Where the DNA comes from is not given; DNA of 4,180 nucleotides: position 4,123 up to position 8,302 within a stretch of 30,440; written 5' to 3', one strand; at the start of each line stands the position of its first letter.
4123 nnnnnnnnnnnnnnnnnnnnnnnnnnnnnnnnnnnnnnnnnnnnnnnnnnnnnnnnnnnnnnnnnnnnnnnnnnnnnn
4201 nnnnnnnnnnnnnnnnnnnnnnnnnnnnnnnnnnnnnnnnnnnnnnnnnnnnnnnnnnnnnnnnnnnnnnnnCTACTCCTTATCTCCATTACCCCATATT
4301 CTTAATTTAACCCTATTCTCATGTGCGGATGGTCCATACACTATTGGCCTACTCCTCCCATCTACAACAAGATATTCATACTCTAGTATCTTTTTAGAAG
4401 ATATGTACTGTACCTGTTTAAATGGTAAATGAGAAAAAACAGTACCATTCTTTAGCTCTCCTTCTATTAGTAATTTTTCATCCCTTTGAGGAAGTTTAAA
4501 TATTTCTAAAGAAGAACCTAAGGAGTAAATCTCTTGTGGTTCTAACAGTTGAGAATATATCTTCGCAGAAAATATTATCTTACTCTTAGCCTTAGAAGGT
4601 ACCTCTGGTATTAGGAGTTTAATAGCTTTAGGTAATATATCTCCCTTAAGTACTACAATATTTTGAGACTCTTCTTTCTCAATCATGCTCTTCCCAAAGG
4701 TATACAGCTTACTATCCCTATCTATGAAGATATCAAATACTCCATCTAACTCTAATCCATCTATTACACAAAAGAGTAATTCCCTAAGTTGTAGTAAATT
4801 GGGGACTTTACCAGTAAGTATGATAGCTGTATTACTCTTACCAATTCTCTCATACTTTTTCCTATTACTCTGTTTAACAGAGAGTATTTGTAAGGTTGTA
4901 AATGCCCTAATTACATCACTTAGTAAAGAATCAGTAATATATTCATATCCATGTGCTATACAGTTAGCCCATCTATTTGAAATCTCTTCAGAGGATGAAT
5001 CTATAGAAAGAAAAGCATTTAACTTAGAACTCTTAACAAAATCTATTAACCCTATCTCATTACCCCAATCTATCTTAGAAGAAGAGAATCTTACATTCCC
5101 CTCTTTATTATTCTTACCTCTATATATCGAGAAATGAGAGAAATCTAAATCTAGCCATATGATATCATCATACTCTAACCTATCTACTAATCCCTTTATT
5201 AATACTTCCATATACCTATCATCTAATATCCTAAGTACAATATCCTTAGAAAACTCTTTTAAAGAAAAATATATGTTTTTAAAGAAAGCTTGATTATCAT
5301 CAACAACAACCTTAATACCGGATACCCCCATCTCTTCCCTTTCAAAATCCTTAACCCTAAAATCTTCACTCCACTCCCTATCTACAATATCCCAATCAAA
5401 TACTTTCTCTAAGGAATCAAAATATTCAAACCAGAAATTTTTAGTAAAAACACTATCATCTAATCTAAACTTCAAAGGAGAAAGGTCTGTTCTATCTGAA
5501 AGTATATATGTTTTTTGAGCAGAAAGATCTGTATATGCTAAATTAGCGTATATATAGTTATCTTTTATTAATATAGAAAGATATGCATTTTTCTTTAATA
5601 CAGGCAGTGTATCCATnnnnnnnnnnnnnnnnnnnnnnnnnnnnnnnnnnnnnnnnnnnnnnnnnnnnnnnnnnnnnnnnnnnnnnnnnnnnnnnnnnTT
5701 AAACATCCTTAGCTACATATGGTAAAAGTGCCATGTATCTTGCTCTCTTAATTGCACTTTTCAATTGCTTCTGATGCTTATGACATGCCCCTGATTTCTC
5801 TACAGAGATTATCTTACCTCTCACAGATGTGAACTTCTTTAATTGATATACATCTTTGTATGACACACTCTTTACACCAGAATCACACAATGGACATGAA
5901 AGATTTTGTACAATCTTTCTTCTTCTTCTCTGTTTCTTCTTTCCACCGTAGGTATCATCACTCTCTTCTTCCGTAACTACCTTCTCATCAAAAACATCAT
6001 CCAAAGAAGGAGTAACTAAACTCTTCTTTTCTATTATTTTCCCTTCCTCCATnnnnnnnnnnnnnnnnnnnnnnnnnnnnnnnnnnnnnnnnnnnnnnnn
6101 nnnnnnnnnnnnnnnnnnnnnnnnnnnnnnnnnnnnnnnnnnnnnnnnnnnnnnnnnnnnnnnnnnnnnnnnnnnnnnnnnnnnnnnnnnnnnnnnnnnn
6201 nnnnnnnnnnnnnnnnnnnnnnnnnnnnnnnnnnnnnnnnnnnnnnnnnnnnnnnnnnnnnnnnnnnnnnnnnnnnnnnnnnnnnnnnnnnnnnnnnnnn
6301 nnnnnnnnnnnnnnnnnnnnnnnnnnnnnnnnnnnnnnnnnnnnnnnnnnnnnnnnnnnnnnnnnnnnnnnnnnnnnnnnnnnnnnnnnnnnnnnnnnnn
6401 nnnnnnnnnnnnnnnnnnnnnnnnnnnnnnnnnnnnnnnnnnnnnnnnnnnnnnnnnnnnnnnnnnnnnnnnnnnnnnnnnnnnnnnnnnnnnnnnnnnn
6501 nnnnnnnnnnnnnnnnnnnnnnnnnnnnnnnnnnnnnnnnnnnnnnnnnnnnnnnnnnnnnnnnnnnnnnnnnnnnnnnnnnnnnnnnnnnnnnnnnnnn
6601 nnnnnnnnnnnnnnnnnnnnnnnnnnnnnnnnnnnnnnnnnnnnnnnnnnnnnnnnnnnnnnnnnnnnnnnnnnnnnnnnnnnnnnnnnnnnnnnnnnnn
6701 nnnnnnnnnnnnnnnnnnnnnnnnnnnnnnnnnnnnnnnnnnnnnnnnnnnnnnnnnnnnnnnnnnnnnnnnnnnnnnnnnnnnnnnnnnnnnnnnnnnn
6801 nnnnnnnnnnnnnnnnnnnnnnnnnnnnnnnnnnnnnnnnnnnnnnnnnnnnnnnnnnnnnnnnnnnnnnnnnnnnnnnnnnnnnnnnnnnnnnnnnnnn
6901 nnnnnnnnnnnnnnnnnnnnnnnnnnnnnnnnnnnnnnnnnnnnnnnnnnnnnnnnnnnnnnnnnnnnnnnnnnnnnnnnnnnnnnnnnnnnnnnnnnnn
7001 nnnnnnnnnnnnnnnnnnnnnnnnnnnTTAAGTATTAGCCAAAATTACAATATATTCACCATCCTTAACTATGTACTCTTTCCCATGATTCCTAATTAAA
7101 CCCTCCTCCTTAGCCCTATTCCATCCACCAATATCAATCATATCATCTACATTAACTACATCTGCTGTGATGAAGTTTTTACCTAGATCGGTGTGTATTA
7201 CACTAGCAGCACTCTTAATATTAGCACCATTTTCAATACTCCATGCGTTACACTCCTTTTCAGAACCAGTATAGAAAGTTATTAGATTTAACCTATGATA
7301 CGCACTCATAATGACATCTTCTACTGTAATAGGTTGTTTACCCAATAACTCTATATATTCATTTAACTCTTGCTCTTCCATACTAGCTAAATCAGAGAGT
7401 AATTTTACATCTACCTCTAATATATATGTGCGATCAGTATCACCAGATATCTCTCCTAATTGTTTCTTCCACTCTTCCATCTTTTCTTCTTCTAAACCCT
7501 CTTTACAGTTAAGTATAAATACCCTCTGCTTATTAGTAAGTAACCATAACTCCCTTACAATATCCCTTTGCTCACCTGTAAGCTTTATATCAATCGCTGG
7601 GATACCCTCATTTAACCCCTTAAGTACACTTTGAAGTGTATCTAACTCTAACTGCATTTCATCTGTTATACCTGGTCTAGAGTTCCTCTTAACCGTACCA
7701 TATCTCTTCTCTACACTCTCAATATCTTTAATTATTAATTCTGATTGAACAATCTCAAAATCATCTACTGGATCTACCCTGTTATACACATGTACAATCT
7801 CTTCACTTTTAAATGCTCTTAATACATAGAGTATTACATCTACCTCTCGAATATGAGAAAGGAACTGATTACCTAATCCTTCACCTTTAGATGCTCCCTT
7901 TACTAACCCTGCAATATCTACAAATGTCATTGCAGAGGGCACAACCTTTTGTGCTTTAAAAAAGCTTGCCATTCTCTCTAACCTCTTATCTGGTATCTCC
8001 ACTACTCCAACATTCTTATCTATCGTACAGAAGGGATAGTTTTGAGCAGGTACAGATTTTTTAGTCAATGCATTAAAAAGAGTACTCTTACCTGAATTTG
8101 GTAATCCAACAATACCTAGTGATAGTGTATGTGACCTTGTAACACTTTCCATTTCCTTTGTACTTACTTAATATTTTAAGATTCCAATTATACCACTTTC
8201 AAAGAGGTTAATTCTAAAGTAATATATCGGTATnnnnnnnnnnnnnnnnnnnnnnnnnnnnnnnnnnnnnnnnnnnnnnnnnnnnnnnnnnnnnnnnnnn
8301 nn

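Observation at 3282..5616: Degenerate GlmL-like (actin-fold) protein coupled to a barrel-sandwich-hybrid protein: orphan two-gene module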

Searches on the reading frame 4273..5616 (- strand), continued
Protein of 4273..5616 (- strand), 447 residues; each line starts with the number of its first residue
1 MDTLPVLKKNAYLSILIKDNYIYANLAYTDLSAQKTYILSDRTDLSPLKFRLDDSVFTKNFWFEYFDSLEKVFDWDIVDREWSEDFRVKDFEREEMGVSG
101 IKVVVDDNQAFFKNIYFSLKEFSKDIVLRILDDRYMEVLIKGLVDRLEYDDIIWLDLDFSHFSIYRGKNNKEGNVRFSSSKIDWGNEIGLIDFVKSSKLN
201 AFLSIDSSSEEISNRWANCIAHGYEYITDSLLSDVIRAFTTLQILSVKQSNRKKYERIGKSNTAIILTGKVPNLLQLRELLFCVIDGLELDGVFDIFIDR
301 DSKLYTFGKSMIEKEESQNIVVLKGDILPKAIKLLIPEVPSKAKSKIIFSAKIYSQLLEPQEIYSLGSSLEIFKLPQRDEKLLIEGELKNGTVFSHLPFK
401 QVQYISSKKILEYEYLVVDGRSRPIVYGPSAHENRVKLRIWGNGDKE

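Call 89: find_encoding_contigs(protein=P0254, flank=6000, max_places=1)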
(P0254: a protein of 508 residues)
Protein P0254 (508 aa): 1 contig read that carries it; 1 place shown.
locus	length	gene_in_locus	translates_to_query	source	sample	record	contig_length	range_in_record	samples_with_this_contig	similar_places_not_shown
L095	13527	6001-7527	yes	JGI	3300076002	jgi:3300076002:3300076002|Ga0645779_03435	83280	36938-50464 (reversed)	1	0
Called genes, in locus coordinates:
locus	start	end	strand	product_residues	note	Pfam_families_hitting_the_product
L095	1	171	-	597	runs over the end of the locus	PF01841:Transglut_core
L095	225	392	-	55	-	-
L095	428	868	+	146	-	PF01926:MMR_HSR1 (weak)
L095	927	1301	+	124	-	PF06071:YchF-GTPase_C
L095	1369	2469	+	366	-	-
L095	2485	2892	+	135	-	-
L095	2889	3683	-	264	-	PF02230:Abhydrolase_2, PF00561:Abhydrolase_1 (faint)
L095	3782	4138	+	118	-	PF01250:Ribosomal_S6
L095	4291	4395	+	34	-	-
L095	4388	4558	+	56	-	PF00436:SSB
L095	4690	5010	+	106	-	-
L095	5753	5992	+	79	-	-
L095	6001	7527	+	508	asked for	-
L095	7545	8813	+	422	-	PF22694:CtpB_N-like (weak), PF00595:PDZ, PF13180:PDZ_2, PF17820:PDZ_6, PF03572:Peptidase_S41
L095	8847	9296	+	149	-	PF13365:Trypsin_2 (weak)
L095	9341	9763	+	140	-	PF00089:Trypsin, PF13365:Trypsin_2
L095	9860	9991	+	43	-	-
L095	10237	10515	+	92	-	-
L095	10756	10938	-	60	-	-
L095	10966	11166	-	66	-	PF00472:RF-1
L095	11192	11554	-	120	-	PF03462:PCRF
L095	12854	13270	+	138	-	PF13483:Lactamase_B_3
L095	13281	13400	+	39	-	-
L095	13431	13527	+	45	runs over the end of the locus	PF00772:DnaB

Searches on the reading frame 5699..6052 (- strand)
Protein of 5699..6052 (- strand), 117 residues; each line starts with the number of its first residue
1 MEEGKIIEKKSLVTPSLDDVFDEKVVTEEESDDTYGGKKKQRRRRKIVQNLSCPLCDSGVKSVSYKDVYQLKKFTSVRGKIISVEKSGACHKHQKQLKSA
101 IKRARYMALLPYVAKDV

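Call 21: search_protein_families(library=pfam, proteins=[window:5699-6052:-], max_evalue=0.001)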
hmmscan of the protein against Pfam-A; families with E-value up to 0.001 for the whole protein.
window:5699-6052:- (117 aa): 1 family
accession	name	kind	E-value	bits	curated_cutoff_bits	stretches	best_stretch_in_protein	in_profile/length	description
PF01084.26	Ribosomal_S18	-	4e-19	68.9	21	1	61-110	3-52/52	Ribosomal protein S18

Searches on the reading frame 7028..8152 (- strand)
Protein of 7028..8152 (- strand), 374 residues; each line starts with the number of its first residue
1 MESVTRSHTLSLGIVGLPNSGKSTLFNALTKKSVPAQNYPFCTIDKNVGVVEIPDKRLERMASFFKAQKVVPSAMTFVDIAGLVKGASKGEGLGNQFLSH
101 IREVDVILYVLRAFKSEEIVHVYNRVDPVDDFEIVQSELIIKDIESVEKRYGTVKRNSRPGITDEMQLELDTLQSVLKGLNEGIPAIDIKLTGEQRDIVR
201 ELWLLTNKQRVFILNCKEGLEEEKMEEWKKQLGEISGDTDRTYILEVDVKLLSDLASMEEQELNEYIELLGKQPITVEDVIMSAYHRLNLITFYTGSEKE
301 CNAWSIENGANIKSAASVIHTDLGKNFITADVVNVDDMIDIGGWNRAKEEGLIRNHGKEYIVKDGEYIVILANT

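Call 21: search_protein_families(library=pfam, proteins=[window:7028-8152:-], max_evalue=0.001)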
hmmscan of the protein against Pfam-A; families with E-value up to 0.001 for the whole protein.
window:7028-8152:- (374 aa): 4 families
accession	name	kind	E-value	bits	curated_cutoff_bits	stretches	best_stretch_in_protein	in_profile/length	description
PF06071.19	YchF-GTPase_C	-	3.3e-27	94.8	27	1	290-373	1-84/84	Protein of unknown function (DUF933)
PF01926.29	MMR_HSR1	-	5.7e-23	81.6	21.9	1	12-117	2-87/113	50S ribosome-binding GTPase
PF02421.24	FeoB_N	-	9.9e-09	35.3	27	1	13-57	4-48/156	Ferrous iron transport protein B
PF00350.29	Dynamin_N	-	2.3e-05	24.9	27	0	66-116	94-141/168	Dynamin family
